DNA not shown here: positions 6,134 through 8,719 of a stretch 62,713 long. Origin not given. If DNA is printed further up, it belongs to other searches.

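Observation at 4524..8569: Candidate undescribed nuclease-based (defence-like) module: Csa3/CARF-like regulator divergent from a three-gene operon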

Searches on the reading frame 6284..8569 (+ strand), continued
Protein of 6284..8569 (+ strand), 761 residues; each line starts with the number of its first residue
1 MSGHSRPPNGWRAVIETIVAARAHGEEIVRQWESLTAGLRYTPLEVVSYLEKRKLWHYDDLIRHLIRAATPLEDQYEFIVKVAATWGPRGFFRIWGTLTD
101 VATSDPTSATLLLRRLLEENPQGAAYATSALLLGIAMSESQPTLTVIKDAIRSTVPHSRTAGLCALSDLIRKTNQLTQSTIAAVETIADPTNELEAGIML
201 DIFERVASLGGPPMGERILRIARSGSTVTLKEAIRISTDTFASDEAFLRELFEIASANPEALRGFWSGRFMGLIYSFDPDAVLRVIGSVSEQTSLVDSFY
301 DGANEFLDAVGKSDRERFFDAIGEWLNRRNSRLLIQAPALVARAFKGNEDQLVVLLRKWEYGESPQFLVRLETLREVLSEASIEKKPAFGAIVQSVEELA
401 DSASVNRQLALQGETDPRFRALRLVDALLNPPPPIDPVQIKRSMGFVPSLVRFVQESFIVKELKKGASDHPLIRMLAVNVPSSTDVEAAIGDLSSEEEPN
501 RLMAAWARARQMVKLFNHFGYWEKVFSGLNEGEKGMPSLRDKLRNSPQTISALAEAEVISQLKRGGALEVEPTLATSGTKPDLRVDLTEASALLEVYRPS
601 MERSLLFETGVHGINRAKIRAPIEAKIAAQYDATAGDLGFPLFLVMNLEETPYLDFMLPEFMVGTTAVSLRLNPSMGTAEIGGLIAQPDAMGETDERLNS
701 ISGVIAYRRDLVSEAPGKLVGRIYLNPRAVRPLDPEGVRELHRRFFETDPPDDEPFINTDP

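Call 52: find_encoding_contigs(protein=P0030, flank=8000, max_places=2)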
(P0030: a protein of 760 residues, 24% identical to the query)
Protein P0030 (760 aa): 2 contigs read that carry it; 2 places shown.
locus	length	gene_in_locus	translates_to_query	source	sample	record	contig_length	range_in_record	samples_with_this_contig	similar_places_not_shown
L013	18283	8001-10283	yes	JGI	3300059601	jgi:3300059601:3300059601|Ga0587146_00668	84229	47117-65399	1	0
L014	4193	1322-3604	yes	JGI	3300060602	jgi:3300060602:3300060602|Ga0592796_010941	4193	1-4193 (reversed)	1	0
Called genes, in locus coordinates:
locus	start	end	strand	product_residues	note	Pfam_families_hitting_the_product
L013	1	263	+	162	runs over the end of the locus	PF06177:QueT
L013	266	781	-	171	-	PF13847:Methyltransf_31 (faint), PF08242:Methyltransf_12, PF13649:Methyltransf_25, PF08241:Methyltransf_11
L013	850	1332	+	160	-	PF00210:Ferritin, PF02915:Rubrerythrin (weak)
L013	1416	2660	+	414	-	PF13167:GTP-bdg_N, PF16360:GTP-bdg_M, PF01926:MMR_HSR1, PF02421:FeoB_N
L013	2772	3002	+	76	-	PF13340:DUF4096 (weak)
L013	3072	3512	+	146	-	PF01609:DDE_Tnp_1, PF13586:DDE_Tnp_1_2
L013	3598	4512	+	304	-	PF12762:DDE_Tnp_IS1595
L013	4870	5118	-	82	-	-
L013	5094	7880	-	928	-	-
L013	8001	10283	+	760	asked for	-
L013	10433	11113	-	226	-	PF01863:YgjP-like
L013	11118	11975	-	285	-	PF11867:T1RH-like_C (faint)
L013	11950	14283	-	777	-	PF04313:HSDR_N, PF04851:ResIII, PF18766:SWI2_SNF2, PF22679:T1R_D3-like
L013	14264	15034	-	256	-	-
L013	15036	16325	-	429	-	PF01420:Methylase_S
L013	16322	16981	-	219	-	-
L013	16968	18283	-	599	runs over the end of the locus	PF12161:HsdM_N, PF02384:N6_Mtase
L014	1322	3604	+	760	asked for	-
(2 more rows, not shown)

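Call 77: find_related_loci(query=A4, collection=genome_contigs, flank=7000)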
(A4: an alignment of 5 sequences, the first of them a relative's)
Query A4 (748 aa) in genome_contigs; peptide patterns used: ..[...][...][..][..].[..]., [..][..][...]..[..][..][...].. (x = any residue, [..] = any of these).
73 stretches matched a pattern; 2 encode a relative of the query (tblastn E <= 1e-3); 2 distinct loci.
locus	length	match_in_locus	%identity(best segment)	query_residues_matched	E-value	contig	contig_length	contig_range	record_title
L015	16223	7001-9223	32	1-747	1e-122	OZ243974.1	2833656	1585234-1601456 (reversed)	MAG: Nitrosopumilus sp. isolate 6da61c57-4e1e-4728-84cc-dbd21aacc638 genome assembly, chromosome: 1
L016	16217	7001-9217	31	5-747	1e-118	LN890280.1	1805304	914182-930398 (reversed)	Candidatus Nitrosotalea devanaterra genome assembly, chromosome: 1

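Call 80: search_protein_families(library=pfam, proteins=[L015:6325-7008:+, L015:9426-10661:-, L015:11120-11911:-, L015:3707-4543:+, L015:1346-2854:+, L016:6297-6989:+, L016:5313-5879:+, L016:9866-10933:+, L016:3925-4764:-, L016:2760-3917:+], max_evalue=0.01)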
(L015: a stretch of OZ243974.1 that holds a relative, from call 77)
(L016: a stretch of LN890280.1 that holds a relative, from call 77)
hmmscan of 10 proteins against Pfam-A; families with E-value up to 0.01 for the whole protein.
L015:6325-7008:+ (227 aa): 0 families

L015:9426-10661:- (411 aa): 4 families
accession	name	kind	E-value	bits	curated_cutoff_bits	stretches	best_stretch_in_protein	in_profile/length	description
PF13359.12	DDE_Tnp_4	-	2.3e-27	96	24.8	1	225-395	1-158/158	DDE superfamily endonuclease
PF01609.27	DDE_Tnp_1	-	1.2e-10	42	23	1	222-377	6-182/200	Transposase DDE domain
PF13613.12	HTH_Tnp_4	-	7e-10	38.8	27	1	145-185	1-41/53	Helix-turn-helix of DDE superfamily endonuclease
PF01047.28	MarR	-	0.0071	16.6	24.6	0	147-185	1-39/59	MarR family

L015:11120-11911:- (263 aa): 0 families

L015:3707-4543:+ (278 aa): 5 families
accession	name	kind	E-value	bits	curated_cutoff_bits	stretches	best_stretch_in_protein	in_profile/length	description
PF00665.32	rve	-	9.9e-23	80.8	32.6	1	111-210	2-101/102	Integrase core domain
PF13683.12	rve_3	-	2.1e-21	75.8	26.5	1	200-265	2-67/67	Integrase core domain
PF13333.12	rve_2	-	3.7e-10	40.2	22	1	218-268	1-51/56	Integrase core domain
PF13276.12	HTH_21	-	5.3e-10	39.8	28.1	1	49-90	10-52/60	HTH-like domain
PF13610.12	DDE_Tnp_IS240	-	8.7e-06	26.4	27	1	117-245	4-127/139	DDE domain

L015:1346-2854:+ (502 aa): 0 families

L016:6297-6989:+ (230 aa): 0 families

L016:5313-5879:+ (188 aa): 1 family
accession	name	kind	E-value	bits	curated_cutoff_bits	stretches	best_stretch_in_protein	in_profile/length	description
PF01844.29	HNH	-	0.00018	22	21.4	1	26-66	1-44/47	HNH endonuclease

L016:9866-10933:+ (355 aa): 0 families

L016:3925-4764:- (279 aa): 0 families

L016:2760-3917:+ (385 aa): 2 families
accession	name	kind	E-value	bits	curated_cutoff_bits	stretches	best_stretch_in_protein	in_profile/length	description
PF00589.27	Phage_integrase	-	1.4e-07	31.9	27.1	1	128-305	4-158/172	Phage integrase family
PF11505.13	DUF3216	-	0.0013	19.3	25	1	242-314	10-84/91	Protein of unknown function (DUF3216)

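Call 83: search_protein_families(library=padloc, proteins=[L001:2648-3907:+, L003:4671-5930:+, L005:2583-3842:+, L007:7991-9250:+, L008:7931-9190:+, L010:7841-9100:+, L012:8973-10232:+, L013:9021-10280:+, L016:7973-9232:+], max_evalue=10)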
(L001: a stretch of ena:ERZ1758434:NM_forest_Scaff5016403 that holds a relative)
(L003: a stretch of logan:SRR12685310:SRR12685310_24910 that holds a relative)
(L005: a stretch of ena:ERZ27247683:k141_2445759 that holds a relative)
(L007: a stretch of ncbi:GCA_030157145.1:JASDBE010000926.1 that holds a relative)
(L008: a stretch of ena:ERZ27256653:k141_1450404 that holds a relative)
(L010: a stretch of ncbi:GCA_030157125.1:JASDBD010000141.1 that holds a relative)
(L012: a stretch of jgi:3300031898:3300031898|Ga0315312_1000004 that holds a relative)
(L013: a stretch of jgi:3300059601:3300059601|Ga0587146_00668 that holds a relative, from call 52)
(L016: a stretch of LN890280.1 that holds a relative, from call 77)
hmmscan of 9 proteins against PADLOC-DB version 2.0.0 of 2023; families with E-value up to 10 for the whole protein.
L001:2648-3907:+ (420 aa): 0 families

L003:4671-5930:+ (420 aa): 0 families

L005:2583-3842:+ (420 aa): 0 families

L007:7991-9250:+ (420 aa): 0 families

L008:7931-9190:+ (420 aa): 0 families

L010:7841-9100:+ (420 aa): 0 families

L012:8973-10232:+ (420 aa): 0 families

L013:9021-10280:+ (420 aa): 0 families

L016:7973-9232:+ (420 aa): 0 families

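Call 84: search_dna_similar(query=window:6284-8569:+, collection=phages, mode=protein, max_evalue=0.01)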
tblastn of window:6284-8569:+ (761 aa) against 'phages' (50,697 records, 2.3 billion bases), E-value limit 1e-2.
No match.

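Call 92: search_protein_families(library=padloc, proteins=[L003:2694-3689:+, L004:87-1013:+, L003:1000-2379:+, L012:6490-7722:-, L013:5094-7880:-, L010:6052-6684:+, L010:9189-9824:+, L015:6325-7008:+, L007:9297-10322:+, L008:6685-6969:+], max_evalue=0.001)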
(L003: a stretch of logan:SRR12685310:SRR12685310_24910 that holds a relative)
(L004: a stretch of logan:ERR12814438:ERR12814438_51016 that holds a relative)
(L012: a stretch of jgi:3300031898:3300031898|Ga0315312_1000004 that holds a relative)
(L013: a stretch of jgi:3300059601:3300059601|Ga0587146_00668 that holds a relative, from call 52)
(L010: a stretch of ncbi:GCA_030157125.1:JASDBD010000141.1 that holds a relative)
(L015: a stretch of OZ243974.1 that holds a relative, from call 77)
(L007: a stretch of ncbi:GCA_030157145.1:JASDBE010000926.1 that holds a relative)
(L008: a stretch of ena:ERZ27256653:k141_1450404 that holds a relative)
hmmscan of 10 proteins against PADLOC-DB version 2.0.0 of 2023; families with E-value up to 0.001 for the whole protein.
L003:2694-3689:+ (331 aa): 9 families
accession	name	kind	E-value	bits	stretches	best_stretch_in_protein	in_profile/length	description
PDLC02408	Aga_SIR2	-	3.1e-08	31.1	1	119-190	131-206/343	Class II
PDLC04093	SIR2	-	5.5e-08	30.2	1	4-152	24-167/395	-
PDLC04084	SIR2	-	2e-07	28.6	1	4-162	42-203/414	-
PDLC04087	SIR2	-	7.6e-07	26.3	1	127-260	123-259/343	-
PDLC02414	Aga_SIR2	-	7.9e-07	26.7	1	118-261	100-232/313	-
PDLC04081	SIR2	-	4.3e-06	24.2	0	3-151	17-152/345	-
PDLC02186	SIR2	-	2.3e-05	21.7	0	3-78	28-96/412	-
PDLC04076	SIR2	-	0.00058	17.2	0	2-78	27-95/406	-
PDLC04094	SIR2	-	0.00095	16.5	0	48-152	66-165/399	-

L004:87-1013:+ (308 aa): 0 families

L003:1000-2379:+ (459 aa): 2 families
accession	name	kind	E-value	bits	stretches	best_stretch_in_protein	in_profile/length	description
PDLC02214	QatC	-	4.3e-19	66.7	1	75-325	90-364/453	-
PDLC00911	QueC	-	6.3e-05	21.2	1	132-317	7-179/190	QueC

L012:6490-7722:- (410 aa): 111 families (the best 25 are shown)
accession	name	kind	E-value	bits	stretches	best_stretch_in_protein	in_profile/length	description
PDLC03878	NsnB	-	6.2e-39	132.7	1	5-393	3-334/345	-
PDLC04707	PDC-M55A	-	1.2e-30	104.9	1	3-405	2-413/421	-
PDLC04148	HEC-03B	-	2.1e-29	100.9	2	5-94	3-90/458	-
PDLC02979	AriA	-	1.1e-26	92.5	2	4-49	3-49/373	-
PDLC02980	AriA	-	8.9e-23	79.7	1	25-341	1-303/304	-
PDLC00090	GajA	-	6.2e-18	62.8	2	4-46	3-47/659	AAA ATPase domain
PDLC04135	mad3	-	3.6e-17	61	2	4-109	2-109/374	mads_3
PDLC04176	HEC-01A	-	6.2e-17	60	1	5-341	4-321/371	-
PDLC04180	HEC-01A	-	1.6e-16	58.5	2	288-388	266-361/382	-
PDLC02336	AbiLi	-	2e-16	58.5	1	6-351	4-302/340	AbiLi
PDLC04541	PDC-M25A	-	6.7e-15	53.1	2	4-49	2-47/380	-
PDLC02335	AbiLi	-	9.7e-15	52.4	1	7-342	53-242/326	AbiLi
PDLC00091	GajA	-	1e-14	52.3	2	287-337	282-338/627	AAA ATPase domain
PDLC04175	HEC-01A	-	4e-14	50.4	1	3-102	5-94/363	-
PDLC04177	HEC-01A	-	8.6e-14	49.3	2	213-344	216-343/393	-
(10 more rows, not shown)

L013:5094-7880:- (928 aa): 0 families

L010:6052-6684:+ (210 aa): 0 families

L010:9189-9824:+ (211 aa): 0 families

L015:6325-7008:+ (227 aa): 0 families

L007:9297-10322:+ (341 aa): 0 families

L008:6685-6969:+ (94 aa): 1 family
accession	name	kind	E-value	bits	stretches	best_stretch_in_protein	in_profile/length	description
PDLC03657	mREase_IV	-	3.9e-12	44.1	1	1-92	1-94/317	Type IV methyl-directed restriction enzyme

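Call 93: search_protein_families(library=ncbifam, alignment_id=A1, max_evalue=0.01)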
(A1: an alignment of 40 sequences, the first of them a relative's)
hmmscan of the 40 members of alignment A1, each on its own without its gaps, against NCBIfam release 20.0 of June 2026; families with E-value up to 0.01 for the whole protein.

A. member 1, P0001 (761 aa): 0 families

B. families by the number of members that match (of 40 scanned): 2 families
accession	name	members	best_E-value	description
NF003260.0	PRK04223.1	1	0.0005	50S ribosomal protein L22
TIGR03015.1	pepcterm_ATPase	1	0.0026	XrtA/PEP-CTERM system-associated ATPase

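Call 101: search_protein_families(library=padloc, alignment_id=A5, max_evalue=0.00001)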
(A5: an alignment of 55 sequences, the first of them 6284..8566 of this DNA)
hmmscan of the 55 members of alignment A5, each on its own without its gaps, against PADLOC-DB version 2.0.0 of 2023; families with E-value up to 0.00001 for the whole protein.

A. member 1, window:6284-8566:+ (761 aa): 1 family
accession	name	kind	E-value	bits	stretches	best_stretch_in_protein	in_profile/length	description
PDLC03925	OloA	-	6.4e-07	27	1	46-341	70-377/596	-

B. families by the number of members that match (of 55 scanned): 24 families
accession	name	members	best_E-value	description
PDLC01861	CARF3--CARF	1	1.7e-57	-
PDLC01847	CARF3--CARF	1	1.1e-40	-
PDLC04030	PD-T4-2_B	1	1.9e-37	-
PDLC04836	PDC-S04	1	3e-31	-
PDLC04840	PDC-S04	1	1.4e-27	-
PDLC04837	PDC-S04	1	1.8e-27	-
PDLC03963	SoFic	1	8.6e-27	-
PDLC01877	CARF3--CARF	1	8.9e-27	-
PDLC01869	CARF3--CARF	1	3.6e-22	-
PDLC04839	PDC-S04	1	1.2e-20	-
PDLC04134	mad2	1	8.8e-20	mads_2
PDLC04838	PDC-S04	1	1.8e-15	-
PDLC01876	CARF3--CARF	1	4.9e-12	-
PDLC01879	CARF3--CARF_TM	1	4.1e-10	-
PDLC01871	CARF3--CARF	1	3e-09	-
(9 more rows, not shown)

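Call 105: find_related_loci(query=A4, collection=viral_contigs, flank=6000)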
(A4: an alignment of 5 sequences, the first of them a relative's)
Query A4 (748 aa) in viral_contigs; peptide patterns used: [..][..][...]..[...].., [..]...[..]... (x = any residue, [..] = any of these).
141 stretches matched a pattern, but none encodes a relative of the query by tblastn (E <= 1e-3).

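Call 106: find_related_loci(query=A4, collection=metagenome_contigs, flank=5000)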
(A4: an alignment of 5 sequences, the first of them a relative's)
Query A4 (748 aa) in metagenome_contigs; peptide patterns used: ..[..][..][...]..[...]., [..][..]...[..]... (x = any residue, [..] = any of these).
200 stretches matched a pattern; 9 encode a relative of the query (tblastn E <= 1e-3); 9 distinct loci.
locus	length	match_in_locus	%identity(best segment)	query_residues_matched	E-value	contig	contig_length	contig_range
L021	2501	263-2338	78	56-747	0e+0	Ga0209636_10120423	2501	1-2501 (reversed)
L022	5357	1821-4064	63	1-748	0e+0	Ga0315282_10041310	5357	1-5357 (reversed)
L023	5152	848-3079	62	3-748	0e+0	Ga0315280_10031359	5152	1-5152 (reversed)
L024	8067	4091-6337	34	1-747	6e-130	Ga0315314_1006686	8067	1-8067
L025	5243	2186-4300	36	41-748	2e-130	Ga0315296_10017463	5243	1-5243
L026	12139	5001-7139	52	3-747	0e+0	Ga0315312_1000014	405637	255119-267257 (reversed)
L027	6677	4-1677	35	188-747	9e-104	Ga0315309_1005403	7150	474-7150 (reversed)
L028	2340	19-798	54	453-747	4e-93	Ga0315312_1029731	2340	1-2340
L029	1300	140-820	54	521-748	1e-83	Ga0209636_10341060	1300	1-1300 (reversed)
